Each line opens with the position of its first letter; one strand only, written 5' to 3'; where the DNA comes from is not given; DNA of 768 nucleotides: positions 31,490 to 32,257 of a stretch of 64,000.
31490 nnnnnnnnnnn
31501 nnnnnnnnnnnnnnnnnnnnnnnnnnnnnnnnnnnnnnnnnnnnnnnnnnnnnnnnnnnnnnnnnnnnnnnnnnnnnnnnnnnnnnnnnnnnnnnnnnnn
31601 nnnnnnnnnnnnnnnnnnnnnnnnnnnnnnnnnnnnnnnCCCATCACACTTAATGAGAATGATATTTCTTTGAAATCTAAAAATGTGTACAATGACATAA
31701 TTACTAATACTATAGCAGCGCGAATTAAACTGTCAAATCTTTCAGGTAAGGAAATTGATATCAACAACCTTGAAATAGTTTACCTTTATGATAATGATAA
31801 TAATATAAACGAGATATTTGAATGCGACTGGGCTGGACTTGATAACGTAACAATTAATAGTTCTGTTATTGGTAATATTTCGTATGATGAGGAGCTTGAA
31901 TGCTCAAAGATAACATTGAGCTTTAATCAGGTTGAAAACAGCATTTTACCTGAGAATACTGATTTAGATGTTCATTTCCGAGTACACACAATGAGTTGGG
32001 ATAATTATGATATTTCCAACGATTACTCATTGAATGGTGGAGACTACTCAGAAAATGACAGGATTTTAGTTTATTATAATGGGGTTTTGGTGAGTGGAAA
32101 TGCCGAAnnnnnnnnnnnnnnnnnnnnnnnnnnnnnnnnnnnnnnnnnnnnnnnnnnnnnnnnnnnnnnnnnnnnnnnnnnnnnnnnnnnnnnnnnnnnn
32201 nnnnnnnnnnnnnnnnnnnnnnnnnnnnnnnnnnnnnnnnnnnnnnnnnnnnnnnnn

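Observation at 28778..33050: Quorum-controlled secreted lipase/acyltransferase-CBM3 protein with an overlapping membrane partner: candidate cellulose-anchored antibacterial effector-immunity pair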

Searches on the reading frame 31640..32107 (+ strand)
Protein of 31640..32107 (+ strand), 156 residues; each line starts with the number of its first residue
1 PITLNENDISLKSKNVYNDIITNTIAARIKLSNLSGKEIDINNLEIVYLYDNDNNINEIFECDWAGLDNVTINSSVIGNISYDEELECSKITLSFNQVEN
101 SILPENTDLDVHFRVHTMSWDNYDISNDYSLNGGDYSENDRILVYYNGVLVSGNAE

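Call 66: search_solved_structures(query=window:31640-32107:+, max_evalue=0.0001, show_alignments=5)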
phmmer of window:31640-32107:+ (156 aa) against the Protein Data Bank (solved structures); distinct sequences matched with E-value up to 0.0001: 14.
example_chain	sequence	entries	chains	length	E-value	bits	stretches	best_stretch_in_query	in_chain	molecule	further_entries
2xbt_A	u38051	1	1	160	1.1e-10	45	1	8-154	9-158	CELLULOSOMAL SCAFFOLDIN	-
6xx1_C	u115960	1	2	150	4e-10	43.2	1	9-154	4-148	Cellulose binding domain-containing protein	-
1g43_A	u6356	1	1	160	5.3e-10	42.8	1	10-154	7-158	SCAFFOLDING PROTEIN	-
6xx1_A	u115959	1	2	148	6.1e-10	42.6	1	9-154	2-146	Cellulose binding domain-containing protein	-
1nbc_A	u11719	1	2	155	9.1e-10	42.1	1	20-154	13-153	CELLULOSOMAL SCAFFOLDING PROTEIN A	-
4jo5_A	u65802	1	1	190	1.6e-09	41.2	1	19-154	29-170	Cellulosome anchoring protein cohesin region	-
4b9f_A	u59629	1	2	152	2e-09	41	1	20-153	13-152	CELLULOSOMAL-SCAFFOLDING PROTEIN A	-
6d5b_A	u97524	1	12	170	4.1e-09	39.9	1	15-154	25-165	glycoside hydrolase WP_045175321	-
4b97_A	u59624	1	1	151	1.3e-08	38.3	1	22-153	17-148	CELLULOSE BINDING DOMAIN-CONTAINING PROTEIN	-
3zqw_A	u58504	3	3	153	2.7e-08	37.3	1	18-147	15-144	CELLULOSOMAL SCAFFOLDIN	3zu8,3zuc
4b9p_A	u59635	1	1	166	8.5e-08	35.7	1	12-152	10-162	TYPE 3A CELLULOSE-BINDING DOMAIN PROTEIN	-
2wnx_A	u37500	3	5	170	4.3e-07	33.4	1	9-150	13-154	GLYCOSIDE HYDROLASE, FAMILY 9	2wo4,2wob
2l8a_A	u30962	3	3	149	4.8e-06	30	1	20-153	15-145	Endoglucanase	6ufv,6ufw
6sl4_A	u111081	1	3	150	1.5e-05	28.3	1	23-154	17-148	Type 3a cellulose-binding domain protein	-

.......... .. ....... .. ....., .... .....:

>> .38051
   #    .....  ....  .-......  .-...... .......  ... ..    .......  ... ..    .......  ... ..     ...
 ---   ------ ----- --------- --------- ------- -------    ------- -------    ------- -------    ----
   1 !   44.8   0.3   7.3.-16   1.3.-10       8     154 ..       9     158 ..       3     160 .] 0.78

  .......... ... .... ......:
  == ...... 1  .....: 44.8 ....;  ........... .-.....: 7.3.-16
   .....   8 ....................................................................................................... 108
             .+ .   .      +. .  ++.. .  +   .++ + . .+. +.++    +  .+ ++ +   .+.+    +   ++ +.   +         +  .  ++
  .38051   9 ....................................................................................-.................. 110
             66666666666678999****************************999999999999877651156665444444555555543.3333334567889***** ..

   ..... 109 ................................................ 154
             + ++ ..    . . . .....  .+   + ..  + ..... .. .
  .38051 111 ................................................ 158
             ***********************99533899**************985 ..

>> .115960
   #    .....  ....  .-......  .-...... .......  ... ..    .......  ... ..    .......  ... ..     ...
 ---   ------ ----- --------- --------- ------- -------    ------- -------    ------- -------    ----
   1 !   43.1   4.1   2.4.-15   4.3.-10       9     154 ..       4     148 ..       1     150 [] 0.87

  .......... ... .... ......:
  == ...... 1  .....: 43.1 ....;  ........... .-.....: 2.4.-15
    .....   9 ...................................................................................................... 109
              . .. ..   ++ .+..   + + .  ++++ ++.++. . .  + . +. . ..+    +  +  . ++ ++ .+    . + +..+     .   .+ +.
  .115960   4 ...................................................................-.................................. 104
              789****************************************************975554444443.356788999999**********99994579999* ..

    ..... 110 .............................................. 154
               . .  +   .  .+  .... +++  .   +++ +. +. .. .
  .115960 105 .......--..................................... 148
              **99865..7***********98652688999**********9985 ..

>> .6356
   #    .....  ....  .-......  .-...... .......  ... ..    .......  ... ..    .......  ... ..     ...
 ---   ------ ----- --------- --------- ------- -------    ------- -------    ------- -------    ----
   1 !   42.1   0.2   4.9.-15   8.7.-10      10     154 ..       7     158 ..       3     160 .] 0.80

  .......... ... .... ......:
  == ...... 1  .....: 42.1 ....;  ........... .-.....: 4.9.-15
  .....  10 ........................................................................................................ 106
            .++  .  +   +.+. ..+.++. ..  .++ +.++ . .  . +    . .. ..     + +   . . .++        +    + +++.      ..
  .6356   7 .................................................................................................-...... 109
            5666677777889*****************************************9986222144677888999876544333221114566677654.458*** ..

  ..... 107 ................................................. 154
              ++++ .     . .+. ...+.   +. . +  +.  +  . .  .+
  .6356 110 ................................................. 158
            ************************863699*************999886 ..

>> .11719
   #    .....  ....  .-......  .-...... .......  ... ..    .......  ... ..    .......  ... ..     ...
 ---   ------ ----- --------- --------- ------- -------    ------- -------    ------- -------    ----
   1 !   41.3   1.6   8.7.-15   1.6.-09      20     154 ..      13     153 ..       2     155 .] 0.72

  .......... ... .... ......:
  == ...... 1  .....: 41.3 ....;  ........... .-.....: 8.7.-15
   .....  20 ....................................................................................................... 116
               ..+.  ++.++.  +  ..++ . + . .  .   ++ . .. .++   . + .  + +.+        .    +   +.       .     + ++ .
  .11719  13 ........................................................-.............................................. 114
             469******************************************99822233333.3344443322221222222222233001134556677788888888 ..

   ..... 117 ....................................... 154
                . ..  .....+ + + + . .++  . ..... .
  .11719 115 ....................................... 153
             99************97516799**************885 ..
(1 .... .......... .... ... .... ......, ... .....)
